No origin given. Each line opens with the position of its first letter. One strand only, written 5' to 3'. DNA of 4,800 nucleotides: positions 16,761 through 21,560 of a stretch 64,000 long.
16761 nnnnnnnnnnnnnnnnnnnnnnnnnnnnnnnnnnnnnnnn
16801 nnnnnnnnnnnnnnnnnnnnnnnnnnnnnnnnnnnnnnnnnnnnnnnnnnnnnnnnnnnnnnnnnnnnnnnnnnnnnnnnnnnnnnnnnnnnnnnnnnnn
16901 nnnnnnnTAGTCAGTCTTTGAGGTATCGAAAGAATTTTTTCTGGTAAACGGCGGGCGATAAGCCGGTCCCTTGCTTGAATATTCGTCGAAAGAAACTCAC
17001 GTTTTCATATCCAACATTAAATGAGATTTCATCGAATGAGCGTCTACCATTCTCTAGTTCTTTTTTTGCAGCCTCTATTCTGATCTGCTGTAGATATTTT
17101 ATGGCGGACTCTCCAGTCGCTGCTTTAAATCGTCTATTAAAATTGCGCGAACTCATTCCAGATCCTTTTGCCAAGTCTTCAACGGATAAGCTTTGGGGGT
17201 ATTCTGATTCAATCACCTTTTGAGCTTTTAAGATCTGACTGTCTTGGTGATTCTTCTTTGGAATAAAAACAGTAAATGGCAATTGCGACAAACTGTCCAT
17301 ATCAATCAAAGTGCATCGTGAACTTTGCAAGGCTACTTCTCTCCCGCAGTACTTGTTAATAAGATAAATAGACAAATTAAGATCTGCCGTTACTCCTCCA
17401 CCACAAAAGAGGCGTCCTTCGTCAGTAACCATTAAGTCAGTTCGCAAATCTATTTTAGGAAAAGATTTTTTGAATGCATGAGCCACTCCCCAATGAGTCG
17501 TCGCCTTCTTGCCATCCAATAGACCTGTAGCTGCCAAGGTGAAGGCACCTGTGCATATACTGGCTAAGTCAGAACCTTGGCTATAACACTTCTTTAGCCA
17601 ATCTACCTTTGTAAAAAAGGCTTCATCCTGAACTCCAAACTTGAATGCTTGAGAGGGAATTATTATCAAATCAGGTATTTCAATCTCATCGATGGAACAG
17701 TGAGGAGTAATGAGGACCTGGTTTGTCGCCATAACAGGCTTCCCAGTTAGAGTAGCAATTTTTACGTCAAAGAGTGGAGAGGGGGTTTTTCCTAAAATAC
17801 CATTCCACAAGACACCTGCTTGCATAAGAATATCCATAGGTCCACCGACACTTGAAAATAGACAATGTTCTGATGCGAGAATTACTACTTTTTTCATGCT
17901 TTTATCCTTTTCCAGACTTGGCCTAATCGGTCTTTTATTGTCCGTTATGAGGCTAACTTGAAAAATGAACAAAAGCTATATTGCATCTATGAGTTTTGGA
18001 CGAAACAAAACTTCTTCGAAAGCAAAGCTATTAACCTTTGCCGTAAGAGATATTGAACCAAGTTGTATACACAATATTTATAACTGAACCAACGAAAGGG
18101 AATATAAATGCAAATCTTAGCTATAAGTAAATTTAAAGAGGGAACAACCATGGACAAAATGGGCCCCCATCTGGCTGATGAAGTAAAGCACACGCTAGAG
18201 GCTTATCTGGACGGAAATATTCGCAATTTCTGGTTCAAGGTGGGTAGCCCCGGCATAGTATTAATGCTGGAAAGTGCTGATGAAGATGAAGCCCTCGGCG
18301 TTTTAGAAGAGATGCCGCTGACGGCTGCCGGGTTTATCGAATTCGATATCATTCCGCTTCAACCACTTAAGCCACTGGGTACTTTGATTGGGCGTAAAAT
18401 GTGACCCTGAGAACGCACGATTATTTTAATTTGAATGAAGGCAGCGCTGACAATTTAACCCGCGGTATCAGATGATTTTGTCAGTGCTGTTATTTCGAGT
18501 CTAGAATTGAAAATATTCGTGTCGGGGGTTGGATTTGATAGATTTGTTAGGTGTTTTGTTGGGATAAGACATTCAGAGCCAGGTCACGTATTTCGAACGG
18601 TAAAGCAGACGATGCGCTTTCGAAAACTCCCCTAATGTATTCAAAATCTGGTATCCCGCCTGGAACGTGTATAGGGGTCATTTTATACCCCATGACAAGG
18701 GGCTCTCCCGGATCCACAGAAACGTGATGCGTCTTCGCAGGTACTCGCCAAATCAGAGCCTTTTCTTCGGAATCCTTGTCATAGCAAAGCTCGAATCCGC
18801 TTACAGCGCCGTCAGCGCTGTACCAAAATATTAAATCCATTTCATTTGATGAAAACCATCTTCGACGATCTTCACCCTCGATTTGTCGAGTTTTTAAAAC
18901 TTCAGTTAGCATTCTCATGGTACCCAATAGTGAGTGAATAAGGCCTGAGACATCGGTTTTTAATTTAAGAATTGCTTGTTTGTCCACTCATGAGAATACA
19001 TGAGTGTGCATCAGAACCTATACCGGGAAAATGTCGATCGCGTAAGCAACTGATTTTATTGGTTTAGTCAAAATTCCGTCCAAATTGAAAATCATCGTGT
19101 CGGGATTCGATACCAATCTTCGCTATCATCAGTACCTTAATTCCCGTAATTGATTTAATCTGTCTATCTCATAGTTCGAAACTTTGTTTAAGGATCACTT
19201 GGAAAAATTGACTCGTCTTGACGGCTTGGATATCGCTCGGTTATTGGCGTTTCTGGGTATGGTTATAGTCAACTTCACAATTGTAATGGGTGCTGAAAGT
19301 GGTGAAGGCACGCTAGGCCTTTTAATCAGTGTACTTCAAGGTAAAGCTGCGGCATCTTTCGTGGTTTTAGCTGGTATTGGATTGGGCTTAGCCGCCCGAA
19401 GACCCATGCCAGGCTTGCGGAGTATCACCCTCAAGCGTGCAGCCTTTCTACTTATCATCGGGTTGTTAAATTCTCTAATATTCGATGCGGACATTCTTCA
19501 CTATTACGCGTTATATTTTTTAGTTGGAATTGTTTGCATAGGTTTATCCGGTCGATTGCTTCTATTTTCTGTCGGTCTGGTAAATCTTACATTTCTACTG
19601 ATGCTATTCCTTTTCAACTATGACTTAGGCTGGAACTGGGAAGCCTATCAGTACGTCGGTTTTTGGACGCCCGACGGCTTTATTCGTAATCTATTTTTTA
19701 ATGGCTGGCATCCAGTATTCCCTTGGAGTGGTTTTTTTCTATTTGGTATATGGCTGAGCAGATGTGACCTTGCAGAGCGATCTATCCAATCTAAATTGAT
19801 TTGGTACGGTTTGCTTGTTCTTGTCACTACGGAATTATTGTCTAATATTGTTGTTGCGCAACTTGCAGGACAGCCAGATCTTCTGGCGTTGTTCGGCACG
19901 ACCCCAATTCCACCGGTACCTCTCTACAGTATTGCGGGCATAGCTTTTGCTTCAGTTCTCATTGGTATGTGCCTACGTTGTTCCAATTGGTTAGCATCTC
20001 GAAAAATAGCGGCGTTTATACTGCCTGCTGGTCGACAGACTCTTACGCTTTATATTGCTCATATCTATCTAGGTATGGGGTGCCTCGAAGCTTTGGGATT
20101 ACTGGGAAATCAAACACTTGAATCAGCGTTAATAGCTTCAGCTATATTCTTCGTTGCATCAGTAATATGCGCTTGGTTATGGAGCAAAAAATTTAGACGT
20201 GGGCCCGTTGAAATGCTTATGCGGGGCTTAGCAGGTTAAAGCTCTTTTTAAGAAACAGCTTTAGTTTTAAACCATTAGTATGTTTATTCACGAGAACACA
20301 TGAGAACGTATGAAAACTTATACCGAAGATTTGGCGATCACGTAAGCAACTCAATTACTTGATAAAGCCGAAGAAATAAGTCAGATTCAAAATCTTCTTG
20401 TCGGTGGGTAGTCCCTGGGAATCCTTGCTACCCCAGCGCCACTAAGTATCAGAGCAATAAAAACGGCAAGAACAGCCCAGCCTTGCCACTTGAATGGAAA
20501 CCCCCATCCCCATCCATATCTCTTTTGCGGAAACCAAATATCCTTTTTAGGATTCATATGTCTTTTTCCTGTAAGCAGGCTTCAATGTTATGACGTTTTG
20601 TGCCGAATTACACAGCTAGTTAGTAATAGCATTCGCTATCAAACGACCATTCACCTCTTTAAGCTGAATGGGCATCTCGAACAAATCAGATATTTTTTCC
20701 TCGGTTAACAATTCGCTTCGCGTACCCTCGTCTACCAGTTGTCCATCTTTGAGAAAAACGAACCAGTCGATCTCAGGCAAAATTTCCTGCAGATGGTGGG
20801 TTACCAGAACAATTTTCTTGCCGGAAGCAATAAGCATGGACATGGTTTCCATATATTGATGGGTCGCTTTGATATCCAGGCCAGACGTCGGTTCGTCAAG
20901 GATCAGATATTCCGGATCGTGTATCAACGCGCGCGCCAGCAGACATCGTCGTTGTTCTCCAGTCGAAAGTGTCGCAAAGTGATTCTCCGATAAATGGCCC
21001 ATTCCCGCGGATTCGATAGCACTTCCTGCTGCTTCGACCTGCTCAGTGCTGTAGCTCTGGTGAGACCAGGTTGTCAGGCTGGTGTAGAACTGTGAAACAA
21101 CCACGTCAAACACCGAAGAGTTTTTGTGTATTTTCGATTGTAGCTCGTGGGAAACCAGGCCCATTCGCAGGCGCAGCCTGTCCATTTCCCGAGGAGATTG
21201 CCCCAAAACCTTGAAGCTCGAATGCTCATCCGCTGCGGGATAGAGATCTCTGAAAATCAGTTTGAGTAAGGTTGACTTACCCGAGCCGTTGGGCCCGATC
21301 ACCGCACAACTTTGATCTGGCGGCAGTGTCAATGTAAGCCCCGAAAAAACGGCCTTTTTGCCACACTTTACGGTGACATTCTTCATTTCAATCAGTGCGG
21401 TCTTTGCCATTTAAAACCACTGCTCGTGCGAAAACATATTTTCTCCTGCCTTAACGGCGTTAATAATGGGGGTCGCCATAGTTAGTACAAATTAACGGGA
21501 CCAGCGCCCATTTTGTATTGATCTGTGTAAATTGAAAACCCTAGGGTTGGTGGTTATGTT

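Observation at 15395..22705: Array of eight decayed tRNA-Phe(GAA) 3'-half copies dividing a 7-kb accessory region into seven tiny gene modules, with no integrase and no intact tRNA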

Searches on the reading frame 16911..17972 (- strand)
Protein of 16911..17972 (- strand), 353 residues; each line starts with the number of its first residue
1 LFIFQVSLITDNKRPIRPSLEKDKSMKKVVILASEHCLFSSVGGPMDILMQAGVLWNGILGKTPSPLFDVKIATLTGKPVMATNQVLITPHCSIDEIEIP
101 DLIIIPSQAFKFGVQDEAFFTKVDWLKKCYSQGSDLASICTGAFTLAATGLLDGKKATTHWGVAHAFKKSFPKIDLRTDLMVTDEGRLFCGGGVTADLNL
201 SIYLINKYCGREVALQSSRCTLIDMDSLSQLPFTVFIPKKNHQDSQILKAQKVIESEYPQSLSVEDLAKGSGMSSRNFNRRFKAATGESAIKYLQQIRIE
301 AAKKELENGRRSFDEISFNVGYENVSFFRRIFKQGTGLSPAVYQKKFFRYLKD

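Call 7: search_protein_families(library=pfam, proteins=[window:16911-17972:-], max_evalue=0.01)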
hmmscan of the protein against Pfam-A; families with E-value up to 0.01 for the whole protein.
window:16911-17972:- (353 aa): 3 families
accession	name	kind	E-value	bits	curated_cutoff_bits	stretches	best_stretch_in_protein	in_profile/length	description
PF12833.13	HTH_18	-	1.5e-20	73.7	33.6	1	267-345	1-79/80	Helix-turn-helix domain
PF00165.29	HTH_AraC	-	2.5e-14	53.4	26.6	2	254-295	1-42/42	Bacterial regulatory helix-turn-helix proteins, AraC family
PF01965.30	DJ-1_PfpI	-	1.4e-11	45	26.6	1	68-169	28-130/165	DJ-1/PfpI family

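Call 80: search_protein_families(library=ncbifam, proteins=[window:16911-17972:-], max_evalue=0.001)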
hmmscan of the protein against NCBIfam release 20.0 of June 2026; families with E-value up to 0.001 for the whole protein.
window:16911-17972:- (353 aa): 31 families (the best 25 are shown)
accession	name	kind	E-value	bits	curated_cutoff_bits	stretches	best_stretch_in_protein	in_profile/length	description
NF006902.0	PRK09393.1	equivalog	4.2e-49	167.5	425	1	70-348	47-323/327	transcriptional regulator FtrA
NF052371.1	TransRegGbdRPseu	equivalog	1.2e-31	110.1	480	1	67-341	50-321/365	choline metabolism transcriptional regulator GbdR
NF049932.1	TranspRegBtr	equivalog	2.2e-17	62.8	900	1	217-347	137-266/531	bacillibactin transport transcriptional regulator Btr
NF047788.1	TransRegPocR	equivalog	1.4e-13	50.8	500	1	239-346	183-290/296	transcriptional regulator PocR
NF007860.0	PRK10572.1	equivalog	1.4e-13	50.4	208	1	240-346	178-284/292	arabinose operon transcriptional regulator AraC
TIGR04094.1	adjacent_YSIRK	equivalog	1.5e-13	50.5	200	1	241-344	281-383/383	YSIRK-targeted surface antigen transcriptional regulator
NF047455.1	TF_Staph_AryK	equivalog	2.3e-13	49.3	850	1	239-347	151-259/759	transcriptional regulator AryK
NF007243.0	PRK09685.1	equivalog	2.1e-11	43.8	199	1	239-347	192-302/303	transcriptional regulator FeaR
NF010028.0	PRK13503.1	equivalog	6.8e-11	42.1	288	1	224-342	150-268/278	HTH-type transcriptional activator RhaS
NF007584.0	PRK10219.1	equivalog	1.5e-10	41.4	174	1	247-346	7-106/107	superoxide response transcriptional regulator SoxS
NF049968.1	QhpR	equivalog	1.5e-10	40.7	250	1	241-343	181-283/284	AraC-like transcriptional regulator QhpR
NF012144.2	ramA_TF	equivalog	2.2e-10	40.9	180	1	252-346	12-106/108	RamA family antibiotic efflux transcriptional regulator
NF010025.2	PRK13500.1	equivalog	4.4e-09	36.3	525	1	253-345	184-276/282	HTH-type transcriptional activator RhaR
NF010026.0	PRK13501.1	equivalog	4.4e-09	35.9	363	1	260-349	191-280/290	HTH-type transcriptional activator RhaR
NF041686.2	ant_diox_reg_AndR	equivalog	4.7e-09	36.3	350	1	238-341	210-315/321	anthranilate 1,2-dioxygenase regulatory protein AndR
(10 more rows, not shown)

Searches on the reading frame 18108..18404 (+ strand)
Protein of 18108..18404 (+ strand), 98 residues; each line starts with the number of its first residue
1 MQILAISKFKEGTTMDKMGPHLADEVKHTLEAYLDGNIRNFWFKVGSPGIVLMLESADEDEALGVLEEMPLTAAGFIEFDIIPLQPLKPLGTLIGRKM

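Call 7: search_protein_families(library=pfam, proteins=[window:18108-18404:+], max_evalue=0.01)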
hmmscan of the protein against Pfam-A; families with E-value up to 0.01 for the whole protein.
window:18108-18404:+ (98 aa): 2 families
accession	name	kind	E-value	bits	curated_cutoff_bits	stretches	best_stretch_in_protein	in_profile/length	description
PF02426.22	MIase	-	0.00021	21.8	26.7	1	9-85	11-85/90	Muconolactone delta-isomerase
PF08734.17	GYD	-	0.0024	18.3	31.4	1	14-82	14-79/91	GYD domain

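Call 79: search_protein_families(library=pfam, proteins=[window:18108-18404:+], max_evalue=0.1)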
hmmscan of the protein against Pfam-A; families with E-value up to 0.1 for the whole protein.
window:18108-18404:+ (98 aa): 2 families
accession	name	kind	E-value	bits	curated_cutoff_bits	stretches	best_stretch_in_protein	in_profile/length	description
PF02426.22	MIase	-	0.00021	21.8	26.7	1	9-85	11-85/90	Muconolactone delta-isomerase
PF08734.17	GYD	-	0.0024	18.3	31.4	1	14-82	14-79/91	GYD domain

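Call 80: search_protein_families(library=ncbifam, proteins=[window:18108-18404:+], max_evalue=0.001)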
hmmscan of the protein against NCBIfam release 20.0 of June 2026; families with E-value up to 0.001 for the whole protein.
window:18108-18404:+ (98 aa): 0 families

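Call 89: search_protein_families(library=phrogs, proteins=[window:18108-18404:+], max_evalue=0.01)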
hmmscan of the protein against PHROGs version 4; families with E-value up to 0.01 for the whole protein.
window:18108-18404:+ (98 aa): 0 families

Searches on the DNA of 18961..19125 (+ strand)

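Call 34: search_dna_similar(query=window:18961-19125:+, collection=phages, mode=distant, max_evalue=1)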
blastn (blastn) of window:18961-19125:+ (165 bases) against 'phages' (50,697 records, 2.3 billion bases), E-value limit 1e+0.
No match.

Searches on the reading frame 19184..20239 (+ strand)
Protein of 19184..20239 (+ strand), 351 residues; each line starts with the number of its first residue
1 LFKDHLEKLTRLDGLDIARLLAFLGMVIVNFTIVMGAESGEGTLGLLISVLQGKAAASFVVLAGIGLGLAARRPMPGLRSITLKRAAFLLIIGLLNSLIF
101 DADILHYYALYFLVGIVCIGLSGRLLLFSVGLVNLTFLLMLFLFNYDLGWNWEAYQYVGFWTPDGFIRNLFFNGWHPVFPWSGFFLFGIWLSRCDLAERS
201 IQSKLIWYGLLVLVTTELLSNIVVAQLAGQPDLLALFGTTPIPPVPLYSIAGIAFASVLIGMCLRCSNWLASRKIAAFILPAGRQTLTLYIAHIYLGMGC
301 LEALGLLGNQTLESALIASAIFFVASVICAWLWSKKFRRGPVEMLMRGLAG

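Call 7: search_protein_families(library=pfam, proteins=[window:19184-20239:+], max_evalue=0.01)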
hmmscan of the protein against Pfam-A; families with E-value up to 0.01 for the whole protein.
window:19184-20239:+ (351 aa): 3 families
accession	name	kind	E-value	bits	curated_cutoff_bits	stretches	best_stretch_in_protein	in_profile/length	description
PF04235.18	DUF418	-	2.6e-12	47.4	23.6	1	199-349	14-159/163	Protein of unknown function (DUF418)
PF07786.18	HGSNAT_cat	-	4.7e-11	43.1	22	1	11-198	1-187/222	Heparan-alpha-glucosaminide N-acetyltransferase, catalytic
PF01757.29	Acyl_transf_3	-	1.6e-06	27.9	31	1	13-332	2-323/326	Acyltransferase domain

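Call 70: find_homologous_proteins(query=window:19184-20239:+, max_evalue=1e-20)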
Query window:19184-20239:+ (351 aa): 799 proteins with E <= 1e-20 among 8000 candidates; the best 120 are listed.
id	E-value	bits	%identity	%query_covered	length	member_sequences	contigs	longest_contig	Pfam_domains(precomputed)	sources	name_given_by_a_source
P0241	6.3e-221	751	100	99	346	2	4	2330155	PF01757.29,PF04235.19,PF07786.19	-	-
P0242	8.5e-170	583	76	99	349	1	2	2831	PF04235.19,PF07786.19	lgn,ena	-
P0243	2.4e-125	437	59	97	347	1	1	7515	PF04235.19,PF07786.19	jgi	jgi:uncharacterized membrane protein YeiB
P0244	1.8e-124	434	61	97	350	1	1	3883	PF04235.19,PF07786.19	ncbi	-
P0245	2.0e-123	430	61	97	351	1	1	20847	PF04235.19,PF07786.19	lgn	-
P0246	4.5e-122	426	59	98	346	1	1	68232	PF04235.19,PF07786.19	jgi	-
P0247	4.9e-120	419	57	98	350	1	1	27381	PF04235.19,PF07786.19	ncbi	-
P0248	8.7e-120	418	58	97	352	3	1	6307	PF01757.29,PF04235.19,PF07786.19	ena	-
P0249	2.2e-119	417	57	98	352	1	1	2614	PF01757.29,PF04235.19,PF07786.19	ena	-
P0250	2.6e-119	417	57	97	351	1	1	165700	PF04235.19,PF07786.19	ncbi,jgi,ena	jgi:uncharacterized membrane protein YeiB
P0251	5.6e-119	416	57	99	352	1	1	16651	PF01757.29,PF04235.19,PF07786.19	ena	-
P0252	2.6e-118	413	58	97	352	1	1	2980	PF04235.19,PF07786.19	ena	-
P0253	3.4e-118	413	58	99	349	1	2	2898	PF04235.19,PF07786.19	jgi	-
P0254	3.9e-118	413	57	100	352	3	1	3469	PF01757.29,PF04235.19,PF07786.19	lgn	-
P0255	6.9e-118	412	57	99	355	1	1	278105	PF01757.29,PF04235.19,PF07786.19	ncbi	-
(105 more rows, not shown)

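Call 71: find_encoding_contigs(protein=P0242, flank=10000, max_places=4)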
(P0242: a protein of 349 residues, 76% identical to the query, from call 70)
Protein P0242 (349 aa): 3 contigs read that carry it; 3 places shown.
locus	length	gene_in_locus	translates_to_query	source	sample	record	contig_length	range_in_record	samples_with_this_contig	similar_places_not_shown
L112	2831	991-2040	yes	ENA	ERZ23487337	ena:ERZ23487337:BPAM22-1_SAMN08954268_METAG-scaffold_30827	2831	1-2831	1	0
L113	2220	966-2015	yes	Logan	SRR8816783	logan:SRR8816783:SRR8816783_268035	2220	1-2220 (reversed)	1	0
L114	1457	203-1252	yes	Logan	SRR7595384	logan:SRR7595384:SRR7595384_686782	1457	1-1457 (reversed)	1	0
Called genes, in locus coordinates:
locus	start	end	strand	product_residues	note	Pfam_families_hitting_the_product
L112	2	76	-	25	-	?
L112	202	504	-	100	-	-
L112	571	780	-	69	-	PF13683:rve_3, PF13333:rve_2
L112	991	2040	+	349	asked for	PF07786:HGSNAT_cat, PF04235:DUF418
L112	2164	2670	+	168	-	-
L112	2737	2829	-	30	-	?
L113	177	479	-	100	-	-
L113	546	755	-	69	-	PF13683:rve_3, PF13333:rve_2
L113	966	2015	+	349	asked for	PF07786:HGSNAT_cat, PF04235:DUF418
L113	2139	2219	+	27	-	?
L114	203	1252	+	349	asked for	PF07786:HGSNAT_cat, PF04235:DUF418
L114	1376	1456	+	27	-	?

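Call 80: search_protein_families(library=ncbifam, proteins=[window:19184-20239:+], max_evalue=0.001)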
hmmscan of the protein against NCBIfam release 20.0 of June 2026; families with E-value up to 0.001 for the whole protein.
window:19184-20239:+ (351 aa): 1 family
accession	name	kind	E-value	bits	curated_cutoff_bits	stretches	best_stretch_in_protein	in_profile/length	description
NF008093.1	PRK10835.1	equivalog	4.2e-06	26.2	325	1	263-349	284-370/375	DUF418 domain-containing protein YeiB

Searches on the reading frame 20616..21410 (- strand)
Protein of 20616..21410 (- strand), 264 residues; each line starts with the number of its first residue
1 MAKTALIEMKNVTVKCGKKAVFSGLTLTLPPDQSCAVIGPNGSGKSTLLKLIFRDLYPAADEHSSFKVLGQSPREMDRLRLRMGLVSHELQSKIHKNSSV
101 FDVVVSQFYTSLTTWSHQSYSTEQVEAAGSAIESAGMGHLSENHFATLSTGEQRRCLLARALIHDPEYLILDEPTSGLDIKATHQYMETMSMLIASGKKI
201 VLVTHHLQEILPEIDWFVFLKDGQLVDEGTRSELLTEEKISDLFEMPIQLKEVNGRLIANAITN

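Call 7: search_protein_families(library=pfam, proteins=[window:20616-21410:-], max_evalue=0.01)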
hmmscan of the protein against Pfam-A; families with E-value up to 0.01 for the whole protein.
window:20616-21410:- (264 aa): 9 families
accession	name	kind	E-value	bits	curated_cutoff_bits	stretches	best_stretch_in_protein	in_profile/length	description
PF00005.33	ABC_tran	-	1e-24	88.1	25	1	23-176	2-137/137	ABC transporter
PF13304.12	AAA_21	-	2.3e-12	48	27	2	36-69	3-36/304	AAA domain, putative AbiEii toxin, Type IV TA system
PF13555.12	AAA_29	-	6.1e-05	23.1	27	1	22-50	12-40/61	P-loop containing region of AAA domain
PF13604.12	AAA_30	-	0.00013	22.2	27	1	31-208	17-127/191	AAA domain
PF02463.25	SMC_N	-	0.0021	18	40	0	33-52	25-44/220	RecF/RecN/SMC N terminal domain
PF13173.12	AAA_14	-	0.0038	17.7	27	0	35-81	5-48/129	AAA domain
PF13191.12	AAA_16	-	0.0047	17.9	32.6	1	33-59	25-51/167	AAA ATPase domain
PF13401.12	AAA_22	-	0.0062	17.3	27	1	33-74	6-45/130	AAA domain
PF13476.12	AAA_23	-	0.0073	17.4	27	0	35-53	22-40/201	AAA domain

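Call 80: search_protein_families(library=ncbifam, proteins=[window:20616-21410:-], max_evalue=0.001)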
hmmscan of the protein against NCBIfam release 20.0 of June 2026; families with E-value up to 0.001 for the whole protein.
window:20616-21410:- (264 aa): 190 families (the best 25 are shown)
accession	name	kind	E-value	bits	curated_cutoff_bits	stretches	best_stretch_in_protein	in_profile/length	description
NF010068.0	PRK13548.1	equivalog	6.7e-38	130.3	261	1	4-252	3-248/261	heme ABC transporter ATP-binding protein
TIGR03873.1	F420-0_ABC_ATP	hypoth_equivalog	1.3e-36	126.2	372.4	1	8-245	3-235/256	putative F420-0 ABC transporter ATP-binding protein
NF008186.0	PRK10938.1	equivalog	5.6e-35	120.7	459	2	134-243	122-231/490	molybdate ABC transporter ATP-binding protein ModF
TIGR03864.1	PQQ_ABC_ATP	hypoth_equivalog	2.5e-34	118.8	302.25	1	7-244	2-229/236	ABC transporter, ATP-binding subunit, PQQ-dependent alcohol dehydrogenase system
NF008409.0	PRK11231.1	equivalog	5.9e-34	117.6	375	1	7-250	3-241/255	Fe(3+) dicitrate ABC transporter ATP-binding protein FecE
NF010059.0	PRK13536.1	equivalog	4.1e-32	111.3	549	1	4-239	41-266/342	nodulation factor ABC transporter ATP-binding protein NodI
NF010060.0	PRK13537.1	equivalog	1.4e-30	106.3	521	1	3-246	12-245/314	nodulation factor ABC transporter ATP-binding protein NodI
TIGR01288.1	nodI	equivalog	5.7e-29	101.1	424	1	7-240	5-227/303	nodulation factor ABC transporter ATP-binding protein NodI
TIGR04521.1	ECF_ATPase_2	equivalog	7.6e-29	100.7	330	1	20-240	19-238/279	energy-coupling factor transporter ATPase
NF007082.0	PRK09536.1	equivalog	1.6e-28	99.9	537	1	6-246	3-238/402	corrinoid ABC transporter ATPase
NF052485.1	sider_ATP_EitC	equivalog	1.6e-28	99.8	485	1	7-249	3-237/251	siderophore ABC transporter ATP-binding protein EitC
NF040873.1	AztA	equivalog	2.7e-28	98.8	220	1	18-210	4-182/191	zinc ABC transporter ATP-binding protein AztA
TIGR02315.1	ABC_phnC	equivalog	3.7e-28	98.6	266.1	1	6-243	1-241/243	phosphonate ABC transporter ATP-binding protein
TIGR00972.1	3a0107s01c2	equivalog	7.5e-28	97.5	343.2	1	7-239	2-235/248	phosphate ABC transporter ATP-binding protein PstB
NF053840.1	MnTportMntADein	equivalog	1.4e-27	96.8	400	1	6-244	1-229/240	manganese ABC transporter ATP-binding protein MntA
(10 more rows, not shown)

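Call 89: search_protein_families(library=phrogs, proteins=[window:20616-21410:-], max_evalue=0.01)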
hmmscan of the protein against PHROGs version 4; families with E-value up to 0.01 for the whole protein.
window:20616-21410:- (264 aa): 10 families
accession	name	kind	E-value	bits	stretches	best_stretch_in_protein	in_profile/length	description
phrog_293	-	moron, auxiliary metabolic gene and host takeover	1.2e-43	150.3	1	4-241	134-363/1058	ABC transporter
phrog_2392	-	moron, auxiliary metabolic gene and host takeover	8.1e-34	118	2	146-240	616-708/726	ABC transporter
phrog_23675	-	unknown function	3.9e-15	56.9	1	141-237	32-128/143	-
phrog_21263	-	unknown function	1.4e-11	44.2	1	145-234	825-922/940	-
phrog_11143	-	unknown function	2.7e-09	37.5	1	123-211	84-175/357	-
phrog_77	-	DNA, RNA and nucleotide metabolism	2.1e-05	24.3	0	26-53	314-341/967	SbcC-like subunit of palindrome specific endonuclease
phrog_7507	-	unknown function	0.0004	20.8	0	36-56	28-48/483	-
phrog_5836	-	unknown function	0.0016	17.4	1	33-53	49-69/1071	-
phrog_14430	-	unknown function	0.0034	17.7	0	157-215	329-386/444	-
phrog_2666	-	head and packaging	0.0062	16.2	0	29-73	318-362/555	terminase large subunit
